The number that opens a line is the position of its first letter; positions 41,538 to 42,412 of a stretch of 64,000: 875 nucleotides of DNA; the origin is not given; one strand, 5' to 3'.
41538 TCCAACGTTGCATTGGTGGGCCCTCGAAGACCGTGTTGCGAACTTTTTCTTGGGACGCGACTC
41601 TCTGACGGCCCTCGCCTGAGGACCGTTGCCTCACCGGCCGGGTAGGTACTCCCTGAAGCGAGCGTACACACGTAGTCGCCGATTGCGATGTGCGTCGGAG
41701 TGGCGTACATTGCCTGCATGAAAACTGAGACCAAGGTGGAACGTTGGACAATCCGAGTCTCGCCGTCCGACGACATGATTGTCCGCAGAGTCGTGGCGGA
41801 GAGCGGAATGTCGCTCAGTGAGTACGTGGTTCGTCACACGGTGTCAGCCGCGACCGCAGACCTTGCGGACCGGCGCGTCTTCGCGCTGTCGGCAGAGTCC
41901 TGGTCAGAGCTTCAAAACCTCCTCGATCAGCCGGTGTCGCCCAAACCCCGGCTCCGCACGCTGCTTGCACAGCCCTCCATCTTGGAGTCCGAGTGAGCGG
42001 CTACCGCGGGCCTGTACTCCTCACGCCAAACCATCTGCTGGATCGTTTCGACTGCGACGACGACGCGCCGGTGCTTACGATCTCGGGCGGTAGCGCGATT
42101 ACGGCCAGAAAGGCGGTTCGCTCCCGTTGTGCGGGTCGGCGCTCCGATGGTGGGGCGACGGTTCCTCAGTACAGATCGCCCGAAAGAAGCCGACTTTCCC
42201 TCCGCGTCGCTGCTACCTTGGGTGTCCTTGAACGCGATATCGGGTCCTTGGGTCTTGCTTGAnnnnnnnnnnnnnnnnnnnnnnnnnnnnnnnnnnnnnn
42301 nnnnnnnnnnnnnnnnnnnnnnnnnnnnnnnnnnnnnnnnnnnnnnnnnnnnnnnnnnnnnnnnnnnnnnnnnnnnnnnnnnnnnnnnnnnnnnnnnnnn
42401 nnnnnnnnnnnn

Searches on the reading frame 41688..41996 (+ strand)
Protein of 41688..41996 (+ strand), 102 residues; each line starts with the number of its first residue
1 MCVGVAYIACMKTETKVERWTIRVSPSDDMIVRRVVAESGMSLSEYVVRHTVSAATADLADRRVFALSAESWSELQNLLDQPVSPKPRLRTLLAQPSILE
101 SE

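Call 3: search_protein_families(library=pfam, proteins=[window:41688-41996:+], max_evalue=0.01)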
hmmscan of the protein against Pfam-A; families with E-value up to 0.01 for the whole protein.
window:41688-41996:+ (102 aa): 2 families
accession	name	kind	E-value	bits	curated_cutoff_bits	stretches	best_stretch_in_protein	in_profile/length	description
PF08681.18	TacA1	-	2.1e-15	56.9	21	1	20-94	2-76/80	Antitoxin TacA 1-like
PF21983.2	NikA-like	-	0.00022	21.8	27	1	16-49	3-36/72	Mobilization protein NikA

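Call 4: search_protein_families(library=padloc, proteins=[window:41688-41996:+], max_evalue=0.01)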
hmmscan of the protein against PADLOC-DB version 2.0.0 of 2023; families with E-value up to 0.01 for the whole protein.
window:41688-41996:+ (102 aa): 0 families

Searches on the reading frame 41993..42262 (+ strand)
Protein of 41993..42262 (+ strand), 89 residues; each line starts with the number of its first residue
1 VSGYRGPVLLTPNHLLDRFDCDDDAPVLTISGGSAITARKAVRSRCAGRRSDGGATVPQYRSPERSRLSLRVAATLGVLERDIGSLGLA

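Call 40: search_protein_families(library=ncbifam, proteins=[window:41993-42262:+], max_evalue=0.01)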
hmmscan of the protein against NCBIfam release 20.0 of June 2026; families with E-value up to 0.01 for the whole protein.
window:41993-42262:+ (89 aa): 0 families

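Call 76: search_protein_families(library=pfam, proteins=[window:41993-42262:+], max_evalue=1)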
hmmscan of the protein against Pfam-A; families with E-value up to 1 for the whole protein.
window:41993-42262:+ (89 aa): 0 families
